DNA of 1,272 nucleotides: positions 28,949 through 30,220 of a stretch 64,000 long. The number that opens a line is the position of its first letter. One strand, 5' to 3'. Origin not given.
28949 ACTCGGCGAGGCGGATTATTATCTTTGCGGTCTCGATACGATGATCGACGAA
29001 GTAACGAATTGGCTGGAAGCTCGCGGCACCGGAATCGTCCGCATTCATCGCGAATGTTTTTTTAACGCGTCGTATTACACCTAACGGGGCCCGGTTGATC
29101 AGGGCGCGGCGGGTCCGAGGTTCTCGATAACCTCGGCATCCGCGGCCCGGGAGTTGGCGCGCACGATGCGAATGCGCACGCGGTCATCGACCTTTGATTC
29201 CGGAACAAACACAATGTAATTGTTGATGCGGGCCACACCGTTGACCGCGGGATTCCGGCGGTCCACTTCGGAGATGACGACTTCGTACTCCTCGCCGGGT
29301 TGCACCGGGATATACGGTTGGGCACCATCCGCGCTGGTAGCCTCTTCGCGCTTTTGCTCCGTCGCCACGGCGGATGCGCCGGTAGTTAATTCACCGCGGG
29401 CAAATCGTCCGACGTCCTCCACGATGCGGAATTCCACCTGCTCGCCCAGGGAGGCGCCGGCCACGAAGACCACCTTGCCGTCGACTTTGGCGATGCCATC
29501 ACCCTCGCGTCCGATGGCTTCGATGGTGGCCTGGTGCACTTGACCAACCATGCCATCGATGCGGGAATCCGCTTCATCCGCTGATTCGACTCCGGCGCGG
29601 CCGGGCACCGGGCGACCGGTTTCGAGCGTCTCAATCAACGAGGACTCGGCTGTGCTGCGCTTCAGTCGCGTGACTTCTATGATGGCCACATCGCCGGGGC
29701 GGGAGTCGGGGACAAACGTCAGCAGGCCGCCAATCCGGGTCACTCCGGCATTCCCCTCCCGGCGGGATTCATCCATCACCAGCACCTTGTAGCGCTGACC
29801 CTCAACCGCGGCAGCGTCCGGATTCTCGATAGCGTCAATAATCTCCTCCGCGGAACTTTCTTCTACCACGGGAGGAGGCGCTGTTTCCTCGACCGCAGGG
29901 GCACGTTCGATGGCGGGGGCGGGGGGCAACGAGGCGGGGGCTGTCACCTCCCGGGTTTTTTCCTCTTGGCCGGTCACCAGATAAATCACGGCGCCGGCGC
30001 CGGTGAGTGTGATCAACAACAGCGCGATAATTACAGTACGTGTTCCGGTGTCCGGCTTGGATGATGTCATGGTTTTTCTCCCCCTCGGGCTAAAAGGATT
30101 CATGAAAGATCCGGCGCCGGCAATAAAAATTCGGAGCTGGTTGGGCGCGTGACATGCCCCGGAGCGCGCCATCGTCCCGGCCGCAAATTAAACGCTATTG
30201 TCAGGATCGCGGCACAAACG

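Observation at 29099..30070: Membrane-anchored protein with three tandem TRAM domains, divergently paired with rimO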

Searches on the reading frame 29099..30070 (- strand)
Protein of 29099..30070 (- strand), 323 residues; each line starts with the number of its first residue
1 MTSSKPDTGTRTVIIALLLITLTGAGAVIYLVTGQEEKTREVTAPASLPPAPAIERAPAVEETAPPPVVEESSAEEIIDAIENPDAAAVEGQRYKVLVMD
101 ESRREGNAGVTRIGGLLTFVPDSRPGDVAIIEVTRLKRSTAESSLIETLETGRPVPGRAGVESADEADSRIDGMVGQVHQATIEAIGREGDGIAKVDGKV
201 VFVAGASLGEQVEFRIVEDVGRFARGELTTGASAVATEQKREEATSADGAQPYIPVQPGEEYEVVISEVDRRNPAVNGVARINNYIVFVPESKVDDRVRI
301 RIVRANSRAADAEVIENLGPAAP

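Call 3: search_protein_families(library=pfam, proteins=[window:29099-30070:-], max_evalue=1)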
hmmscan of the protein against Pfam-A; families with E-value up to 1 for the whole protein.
window:29099-30070:- (323 aa): 2 families
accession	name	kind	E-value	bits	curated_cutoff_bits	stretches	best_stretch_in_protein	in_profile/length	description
PF01938.26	TRAM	-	6.9e-27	93.5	21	3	174-228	3-60/61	TRAM domain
PF01939.22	NucS_C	-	0.11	12.9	24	1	260-313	41-93/124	Endonuclease NucS C-terminal domain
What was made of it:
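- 29099..30070 (-): Gene for the 323-aa membrane-anchored triple-TRAM protein (stop codon included). Pfam TRAM E = 6.9e-27 (call 3).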

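Call 4: search_protein_families(library=ncbifam, proteins=[window:29099-30070:-], max_evalue=1)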
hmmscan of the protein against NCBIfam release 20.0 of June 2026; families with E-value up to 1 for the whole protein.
window:29099-30070:- (323 aa): 4 families
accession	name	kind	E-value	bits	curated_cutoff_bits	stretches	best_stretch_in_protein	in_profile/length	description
NF053605.1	PyTRAM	equivalog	2.1e-32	110.6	85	3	175-225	4-54/56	TRAM domain-containing RNA chaperone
NF008993.0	PRK12336.1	equivalog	4.3e-22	78.5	243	3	165-221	140-194/203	translation initiation factor IF-2 subunit beta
TIGR00479.1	rumA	equivalog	1.4e-15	57.1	183.55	3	188-230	3-45/432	23S rRNA (uracil(1939)-C(5))-methyltransferase RlmD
NF009639.0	PRK13168.1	equivalog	1.4e-12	47.3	458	2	177-233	15-71/446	23S rRNA (uracil(1939)-C(5))-methyltransferase RlmD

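Call 5: find_homologous_proteins(query=window:29099-30070:-, max_evalue=0.001)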
Query window:29099-30070:- (323 aa): 30 proteins with E <= 0.001 among 8000 candidates.
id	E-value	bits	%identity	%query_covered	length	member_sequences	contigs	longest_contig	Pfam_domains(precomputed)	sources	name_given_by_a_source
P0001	3.3e-195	665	100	100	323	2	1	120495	PF21579.5,PF01938.27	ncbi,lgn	-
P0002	7.2e-85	303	45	74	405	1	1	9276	PF21579.5,PF01938.27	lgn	-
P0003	3.2e-82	294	53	99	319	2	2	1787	PF21579.5,PF01938.27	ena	-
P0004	8.8e-81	290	38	97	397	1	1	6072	PF21579.5,PF01938.27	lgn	-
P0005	2.1e-79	285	49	99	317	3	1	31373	PF01938.27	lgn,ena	-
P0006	5.4e-75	271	49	99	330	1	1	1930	PF01938.27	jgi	jgi:predicted RNA-binding protein with TRAM domain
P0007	2.1e-72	262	50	100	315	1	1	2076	PF21579.5,PF01938.27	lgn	-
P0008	3.8e-69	252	48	100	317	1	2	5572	PF01938.27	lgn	-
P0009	2.5e-68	249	52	77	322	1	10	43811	PF21579.5,PF01938.27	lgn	-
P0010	3.4e-68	248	47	99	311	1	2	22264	PF21579.5,PF01938.27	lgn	-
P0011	5.3e-68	248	51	77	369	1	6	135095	PF21579.5,PF01938.27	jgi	-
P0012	9.3e-67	244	51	78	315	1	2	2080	PF21579.5,PF01938.27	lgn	-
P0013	1.2e-66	243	52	75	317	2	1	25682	PF21579.5,PF01938.27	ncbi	-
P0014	2.3e-66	242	52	75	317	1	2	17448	PF21579.5,PF01938.27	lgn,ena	-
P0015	1.2e-65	240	44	99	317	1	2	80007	PF01938.27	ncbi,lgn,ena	-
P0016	4.8e-65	238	52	75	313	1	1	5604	PF21579.5,PF01938.27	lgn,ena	-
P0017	1.3e-62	230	43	100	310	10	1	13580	PF21579.5,PF01938.27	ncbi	-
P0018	1.3e-59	220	48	76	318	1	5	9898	PF21579.5,PF01938.27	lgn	-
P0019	6.3e-59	218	43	98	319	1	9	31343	PF21579.5,PF01938.27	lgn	-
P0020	1.2e-58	217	47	78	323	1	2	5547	PF21579.5,PF01938.27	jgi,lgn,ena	-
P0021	1.5e-58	217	45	96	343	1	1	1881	PF21579.5,PF01938.27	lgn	-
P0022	2.5e-58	216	42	98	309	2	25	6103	PF21579.5,PF01938.27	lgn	-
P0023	5.6e-58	215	42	95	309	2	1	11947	PF21579.5,PF01938.27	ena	-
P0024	9.6e-56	208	47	78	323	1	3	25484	PF21579.5,PF01938.27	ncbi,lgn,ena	-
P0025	3.4e-51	193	41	82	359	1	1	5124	PF21579.5,PF01938.27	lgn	-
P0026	2.2e-48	183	40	97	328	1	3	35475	PF01938.27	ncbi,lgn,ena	-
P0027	7.4e-47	178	43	79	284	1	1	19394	PF21579.5,PF01938.27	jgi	jgi:predicted RNA-binding protein with TRAM domain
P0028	7.3e-41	159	40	96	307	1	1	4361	PF21579.5,PF01938.27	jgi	-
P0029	1.7e-40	157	38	94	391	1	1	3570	PF21579.5,PF01938.27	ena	-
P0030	1.4e-38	151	37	99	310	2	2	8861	PF01938.27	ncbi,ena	-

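Call 7: find_related_loci(query=window:29099-30070:-, collection=genome_contigs, flank=6000)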
Query window:29099-30070:- (323 aa) in genome_contigs; peptide patterns used: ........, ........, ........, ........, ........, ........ (x = any residue, [..] = any of these).
234 stretches matched a pattern, but none encodes a relative of the query by tblastn (E <= 1e-3).
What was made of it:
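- Tried and rejected: A scan with the single protein found nothing (call 7).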

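Call 8: find_related_loci(query=A1, collection=genome_contigs, flank=6000)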
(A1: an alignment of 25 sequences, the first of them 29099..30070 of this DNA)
Query A1 (323 aa) in genome_contigs; peptide patterns used: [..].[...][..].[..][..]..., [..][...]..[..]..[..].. (x = any residue, [..] = any of these).
599 stretches matched a pattern (row limit reached: there are more); 204 encode a relative of the query (tblastn E <= 1e-3); the best 80 are kept; 80 distinct loci.
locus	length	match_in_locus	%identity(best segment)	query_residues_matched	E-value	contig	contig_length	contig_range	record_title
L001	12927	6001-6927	47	3-323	3e-77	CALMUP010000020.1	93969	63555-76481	MAG TPA_asm: uncultured Verrucomicrobia bacterium isolate SRR2107179_bin.17_CONCOCT_v1.1_MAG genome assembly, contig: ER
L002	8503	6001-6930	43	1-323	6e-69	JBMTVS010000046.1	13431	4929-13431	MAG: Kiritimatiellia bacterium isolate LKB_V8_S20_100percent_par_LKB_V8_S20_metabat.121 NODE_3132_length_13431_cov_5.639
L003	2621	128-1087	42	1-318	6e-67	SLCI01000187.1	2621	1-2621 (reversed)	MAG: Kiritimatiellae bacterium isolate CSSed162cmB_494 CSSed16-2cmB-250118, whole genome shotgun sequence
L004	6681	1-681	52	93-318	4e-64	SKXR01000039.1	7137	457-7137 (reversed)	MAG: Kiritimatiellae bacterium isolate CSSed162cmB_250 CSSed16-2cmB-48084, whole genome shotgun sequence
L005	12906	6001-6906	43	2-318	2e-63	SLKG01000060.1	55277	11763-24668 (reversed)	MAG: Kiritimatiellae bacterium isolate CSSed165cm_264 CSSed16-5cm-461, whole genome shotgun sequence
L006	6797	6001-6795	46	4-323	5e-60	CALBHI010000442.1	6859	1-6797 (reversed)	MAG TPA_asm: uncultured Verrucomicrobia bacterium isolate SRR5576005_bin.32_CONCOCT_v1.1_MAG genome assembly, contig: ER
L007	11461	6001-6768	47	67-319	6e-59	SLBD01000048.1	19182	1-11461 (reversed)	MAG: Kiritimatiellae bacterium isolate CSSed162cmB_431 CSSed16-2cmB-6619, whole genome shotgun sequence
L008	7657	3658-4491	45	60-322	3e-54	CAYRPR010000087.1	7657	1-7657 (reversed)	MAG TPA_asm: uncultured Verrucomicrobiota bacterium isolate SRP193661_co1_204 genome assembly, contig: NODE_9557_length_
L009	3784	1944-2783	39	76-321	1e-46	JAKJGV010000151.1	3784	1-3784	MAG: Verrucomicrobia bacterium isolate UR.bin260 NODE_151_length_3784_cov_1.756946, whole genome shotgun sequence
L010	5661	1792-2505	29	2-228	2e-28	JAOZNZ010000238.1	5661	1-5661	MAG: bacterium isolate GMC4.concoct.297 GMC4_27129_length_5661_cov_8.085979, whole genome shotgun sequence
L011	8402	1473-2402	40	7-319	7e-49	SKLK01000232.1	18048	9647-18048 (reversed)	MAG: Kiritimatiellae bacterium isolate CSSed162cmA_21 CSSed16-2cmA-7160, whole genome shotgun sequence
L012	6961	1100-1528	41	90-312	2e-19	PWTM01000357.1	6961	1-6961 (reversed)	MAG: PVC group bacterium isolate CSSed11_184 CS-Sed11-C21823, whole genome shotgun sequence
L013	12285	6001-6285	39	123-230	2e-8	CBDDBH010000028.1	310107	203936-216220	MAG: Gammaproteobacteria bacterium isolate 61d1d6e5-7064-46a6-bc2b-d6b6240feebc genome assembly, contig: contig_28, whol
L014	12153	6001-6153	47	180-230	3e-8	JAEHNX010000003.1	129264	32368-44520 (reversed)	MAG: Candidatus Thiothrix moscowensis isolate RT NODE_84_length_129264_cov_18.9003_ID_10260735, whole genome shotgun seq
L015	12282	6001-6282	36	153-250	8e-8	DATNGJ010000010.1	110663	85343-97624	MAG TPA_asm: Usitatibacter sp. isolate SMAG_U11318 k141_959754, whole genome shotgun sequence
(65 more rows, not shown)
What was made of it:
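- Tried and rejected: The alignment-based scan worked (call 8).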

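Call 11: find_encoding_contigs(protein=P0001, flank=10000, max_places=3)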
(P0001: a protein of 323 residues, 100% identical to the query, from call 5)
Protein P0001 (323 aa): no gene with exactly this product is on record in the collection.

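Call 12: find_encoding_contigs(protein=P0011, flank=8000, max_places=3)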
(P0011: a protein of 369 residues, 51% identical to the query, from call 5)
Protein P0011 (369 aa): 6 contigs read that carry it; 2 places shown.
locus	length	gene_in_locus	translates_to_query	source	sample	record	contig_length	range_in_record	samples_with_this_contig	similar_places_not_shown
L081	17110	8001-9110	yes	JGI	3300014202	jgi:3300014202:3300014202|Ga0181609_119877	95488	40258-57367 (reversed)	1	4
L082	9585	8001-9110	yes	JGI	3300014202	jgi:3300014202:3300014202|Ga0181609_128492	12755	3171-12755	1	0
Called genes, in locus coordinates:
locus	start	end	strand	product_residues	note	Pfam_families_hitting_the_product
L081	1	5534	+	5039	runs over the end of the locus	PF00041:fn3 (faint), PF12951:PATR, PF15780:ASH (faint), PF19190:BACON_2 (weak), PF07610:DUF1573 (faint), PF22544:HYDIN_VesB_CFA65-like_Ig (weak)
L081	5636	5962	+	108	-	PF03091:CutA1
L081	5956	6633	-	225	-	PF04298:Zn_peptidase_2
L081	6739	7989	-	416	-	PF16491:Peptidase_M48_N, PF01435:Peptidase_M48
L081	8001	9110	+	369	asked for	PF01938:TRAM, PF21579:PabTrmU54_TRAM_dom (faint), PF01938:TRAM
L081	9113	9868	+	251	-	PF08378:NERD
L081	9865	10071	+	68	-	-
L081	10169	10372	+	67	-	-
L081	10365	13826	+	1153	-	PF13567:DUF4131, PF03772:Competence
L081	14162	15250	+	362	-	PF03462:PCRF, PF00472:RF-1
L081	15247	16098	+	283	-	PF17827:PrmC_N, PF06325:PrmA, PF12847:Methyltransf_18 (weak), PF01170:UPF0020, PF05175:MTS, PF13649:Methyltransf_25, PF13847:Methyltransf_31, PF08241:Methyltransf_11, +1 more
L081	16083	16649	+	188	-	PF15777:Anti-TRAP (faint)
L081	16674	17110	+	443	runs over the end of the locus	PF02881:SRP54_N, PF00448:SRP54, PF01656:CbiA (weak), PF02978:SRP_SPB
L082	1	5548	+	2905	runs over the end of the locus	?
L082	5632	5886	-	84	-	-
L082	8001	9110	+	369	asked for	PF01938:TRAM, PF21579:PabTrmU54_TRAM_dom (faint), PF01938:TRAM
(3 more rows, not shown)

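Call 13: find_encoding_contigs(protein=P0015, flank=8000, max_places=3)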
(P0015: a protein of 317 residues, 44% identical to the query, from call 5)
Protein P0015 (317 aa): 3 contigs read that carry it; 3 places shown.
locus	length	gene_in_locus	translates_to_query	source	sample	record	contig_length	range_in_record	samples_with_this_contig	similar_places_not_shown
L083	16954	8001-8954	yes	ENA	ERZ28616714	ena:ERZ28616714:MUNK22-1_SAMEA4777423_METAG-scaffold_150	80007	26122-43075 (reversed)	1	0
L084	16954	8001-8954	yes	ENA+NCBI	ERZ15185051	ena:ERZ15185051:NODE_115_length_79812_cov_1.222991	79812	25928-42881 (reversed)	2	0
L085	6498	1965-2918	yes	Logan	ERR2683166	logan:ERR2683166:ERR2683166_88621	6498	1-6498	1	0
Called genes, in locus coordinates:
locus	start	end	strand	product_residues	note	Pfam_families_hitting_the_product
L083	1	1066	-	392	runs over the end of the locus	PF01154:HMG_CoA_synt_N, PF08540:HMG_CoA_synt_C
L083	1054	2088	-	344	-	PF01070:FMN_dh, PF01645:Glu_synthase (weak)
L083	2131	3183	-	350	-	PF00368:HMG-CoA_red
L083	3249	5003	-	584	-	PF02922:CBM_48, PF16561:AMPK1_CBM (weak), PF00128:Alpha-amylase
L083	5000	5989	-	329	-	PF01545:Cation_efflux, PF16916:ZT_dimer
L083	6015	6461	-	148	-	PF13302:Acetyltransf_3 (weak), PF13673:Acetyltransf_10, PF00583:Acetyltransf_1, PF13508:Acetyltransf_7, PF08445:FR47 (weak)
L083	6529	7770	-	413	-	PF16491:Peptidase_M48_N, PF01435:Peptidase_M48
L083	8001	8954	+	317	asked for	PF01938:TRAM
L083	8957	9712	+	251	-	PF08378:NERD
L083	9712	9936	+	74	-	-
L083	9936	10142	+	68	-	-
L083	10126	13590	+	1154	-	PF13567:DUF4131, PF03772:Competence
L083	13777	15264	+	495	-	PF00005:ABC_tran, PF13304:AAA_21 (faint), PF00005:ABC_tran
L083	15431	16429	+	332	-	PF02653:BPD_transp_2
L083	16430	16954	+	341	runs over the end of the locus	PF00532:Peripla_BP_1, PF13407:Peripla_BP_4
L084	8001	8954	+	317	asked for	PF01938:TRAM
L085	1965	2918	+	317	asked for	PF01938:TRAM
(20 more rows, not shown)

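Call 18: search_protein_families(library=pfam, proteins=[L083:8957-9712:+, L083:9712-9936:+, L083:9936-10142:+, L083:10126-13590:+], max_evalue=0.1)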
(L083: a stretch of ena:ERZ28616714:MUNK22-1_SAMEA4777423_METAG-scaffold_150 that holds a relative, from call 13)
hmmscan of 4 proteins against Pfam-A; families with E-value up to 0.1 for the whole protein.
L083:8957-9712:+ (251 aa): 2 families
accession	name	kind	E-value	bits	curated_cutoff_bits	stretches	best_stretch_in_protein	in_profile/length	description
PF08378.17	NERD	-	1.2e-27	97.1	22.1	1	85-199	1-110/111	Nuclease-related domain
PF20247.3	DUF6602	-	0.0025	18.1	27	1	79-130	7-59/104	Domain of unknown function (DUF6602)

L083:9712-9936:+ (74 aa): 0 families

L083:9936-10142:+ (68 aa): 1 family
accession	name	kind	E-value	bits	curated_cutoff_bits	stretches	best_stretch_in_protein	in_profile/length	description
PF24008.1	DUF7322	-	0.061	13.3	27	1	5-30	14-39/61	Domain of unknown function (DUF7322)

L083:10126-13590:+ (1154 aa): 3 families
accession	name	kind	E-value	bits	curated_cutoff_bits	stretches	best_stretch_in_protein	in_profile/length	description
PF03772.21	Competence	-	2.4e-35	122.6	23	1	422-739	15-265/270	Competence protein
PF13567.11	DUF4131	-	1.6e-09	38.1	31.6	1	210-332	53-162/165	Domain of unknown function (DUF4131)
PF00753.33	Lactamase_B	-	0.049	14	22.7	0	797-822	3-27/196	Metallo-beta-lactamase superfamily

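Call 26: predict_structure(alignment_id=A1)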
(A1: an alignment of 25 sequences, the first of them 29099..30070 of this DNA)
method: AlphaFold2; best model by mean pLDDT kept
length: 323 residues; sequences in the alignment: 25
mean_pLDDT: 82.2   pTM: 0.38
mean pLDDT of the five models: 82.2, 81.4, 81.3, 81.2, 80.7
residues with pLDDT >= 90: 211; 70-90: 26; 50-70: 23; < 50: 63
segments of 3 or more residues with pLDDT < 50: 1-3, 40-57, 59-62, 67-73, 160-170, 232-250
pLDDT, mean of each block of 10 residues (from residue 1): 56 92 95 65 47 45 48 74 97 97 90 97 97 97 97 82 46 84 95 95 96 95 91 42 40 84 98 97 96 98 96 97 85
secondary structure, 60 per line:
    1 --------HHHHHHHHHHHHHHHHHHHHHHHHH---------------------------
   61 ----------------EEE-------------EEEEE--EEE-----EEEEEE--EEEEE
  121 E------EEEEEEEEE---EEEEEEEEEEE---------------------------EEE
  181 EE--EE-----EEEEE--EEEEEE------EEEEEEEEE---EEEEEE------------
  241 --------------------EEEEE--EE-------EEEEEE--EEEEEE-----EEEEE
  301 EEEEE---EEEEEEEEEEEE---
elements in order: H9-33 E77-79 E93-97 E100-102 E108-113 E116-121 E128-136 E140-150 E178-182 E192-196 E199-204 E211-219 E223-228 E261-265 E277-282 E285-290 E296-305 E309-320
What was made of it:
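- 29969..30037 (-): Single transmembrane helix (residues 12-34), a signal-anchor type segment. AlphaFold2 helix at residues 9-33 with pLDDT above 90 (call 26).
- On TRAM domain (Pfam PF01938): AlphaFold2 barrels have pLDDT above 90 (call 26).
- Checked: It shows a helix at residues 9-33, three beta-barrels with pLDDT above 90, and disordered linkers (call 26).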

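Call 30: fold_search(model_id=the predicted structure, library=pdb)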
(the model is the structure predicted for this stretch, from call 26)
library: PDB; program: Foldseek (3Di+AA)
matches with E <= 10: 989; with E <= 0.001: 21
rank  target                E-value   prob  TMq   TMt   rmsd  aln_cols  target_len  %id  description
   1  9gut_B                4.5e-09  1.00  0.18  0.12  18.0       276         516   14  30S mRNA delivery complex (bS1 resolved) (released 2024-11-20)
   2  3go5                  7.8e-08  1.00  0.15  0.17  19.5       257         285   10  Crystal structure of a multidomain protein with nucleic acid binding domains (sp_0946) from streptococcus pneumoniae tig (released 2009-04-07)
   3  9guv_B                4.2e-06  1.00  0.17  0.16  14.4       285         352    9  30S mRNA delivery complex (closed-head) (released 2024-11-20)
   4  5z7d_C                1.6e-05  0.99  0.17  0.14  16.9       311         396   10  p204HINab-dsDNA complex structure (released 2019-01-30)
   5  7a05_MODEL_1_A        2.1e-05  1.00  0.20  0.31  10.4       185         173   13  NMR structure of D3-D4 domains of Vibrio vulnificus ribosomal protein S1 (released 2021-06-23)
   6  5xj2_B                5.5e-05  1.00  0.19  0.14  17.1       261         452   10  Structure of spRlmCD with U747 RNA (released 2017-11-01)
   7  6y6e                  5.5e-05  0.97  0.15  0.20  21.8       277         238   16  drosophila Unr CSD456 (released 2020-07-29)
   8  5zq0_A                7.3e-05  1.00  0.19  0.14  16.6       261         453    9  Crystal structure of spRlmCD with U747loop RNA (released 2018-10-24)
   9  1yez_MODEL_1_A        7.7e-05  1.00  0.18  0.80   5.2        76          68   39  Solution structure of the conserved protein from the gene locus MM1357 of Methanosarcina mazei. Northeast Stru (released 2005-02-22)
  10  1yvc_MODEL_1_A        8.1e-05  1.00  0.18  0.77   5.1        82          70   28  Solution structure of the conserved protein from the gene locus MMP0076 of Methanococcus maripaludis. Northeas (released 2005-04-05)
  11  5xj2_D                1.0e-04  1.00  0.19  0.14  17.2       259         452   10  Structure of spRlmCD with U747 RNA (released 2017-11-01)
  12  5xj1                  1.6e-04  1.00  0.19  0.14  17.8       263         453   10  Crystal structure of spRlmCD (released 2017-11-01)
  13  5xj2_A                1.9e-04  1.00  0.19  0.14  17.1       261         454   10  Structure of spRlmCD with U747 RNA (released 2017-11-01)
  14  5xj2_C                3.1e-04  0.99  0.19  0.14  17.0       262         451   10  Structure of spRlmCD with U747 RNA (released 2017-11-01)
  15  6d6q_K                3.3e-04  1.00  0.16  0.08  10.9       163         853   14  Human nuclear exosome-MTR4 RNA complex - overall reconstruction (released 2018-06-20)
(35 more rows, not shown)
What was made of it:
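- On TRAM domain (Pfam PF01938): Foldseek aligns MiaB at rmsd 1.4-1.9 A over 61 residues (call 30).
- Closest known: Multi-barrel nucleic-acid binders. Same: These are the top whole-chain Foldseek matches (call 30).
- Checked: Foldseek gives TM 0.80 to 1yez (call 30).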

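Call 31: search_protein_representatives(alignment_id=A1)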
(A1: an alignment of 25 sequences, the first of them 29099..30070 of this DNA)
Query: 25 sequences, 316 profile positions. Proteins with E-value up to 0.001 (for the whole library): 2613; up to 1e-10: 212; up to 1e-30: 76. The best 150 are listed.
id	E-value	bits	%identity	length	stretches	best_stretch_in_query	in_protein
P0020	1.1e-129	448.5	-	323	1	1-313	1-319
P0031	6.1e-114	396.8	-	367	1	5-315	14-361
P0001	1.0e-111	389.4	-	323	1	1-312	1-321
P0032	2.4e-110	384.9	-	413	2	7-232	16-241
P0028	2.6e-101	355.3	-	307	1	7-309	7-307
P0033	7.1e-101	353.8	-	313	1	1-311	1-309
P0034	3.0e-97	341.9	-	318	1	10-311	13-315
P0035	9.9e-92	323.8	-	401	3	10-223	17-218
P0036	2.3e-91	322.6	-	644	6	5-134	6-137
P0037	1.1e-90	320.3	-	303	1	5-311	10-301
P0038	1.2e-89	316.9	-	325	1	8-315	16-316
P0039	8.3e-89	314.2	-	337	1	5-310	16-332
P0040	2.2e-88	312.8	-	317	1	4-311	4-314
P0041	2.9e-88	312.4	-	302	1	6-306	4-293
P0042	4.4e-88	311.8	-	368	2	3-229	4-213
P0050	2.7e-80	286.2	-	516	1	3-310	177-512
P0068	2.7e-65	236.9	-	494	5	244-306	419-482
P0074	2.4e-60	220.7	-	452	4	1-135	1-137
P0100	6.2e-34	133.9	-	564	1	51-305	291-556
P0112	5.4e-25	104.5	-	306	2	73-218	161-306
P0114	1.7e-24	102.9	-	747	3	237-306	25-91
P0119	1.1e-21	93.6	-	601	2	55-143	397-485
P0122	1.4e-20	90.1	-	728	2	58-141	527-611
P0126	5.7e-18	81.4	-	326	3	101-226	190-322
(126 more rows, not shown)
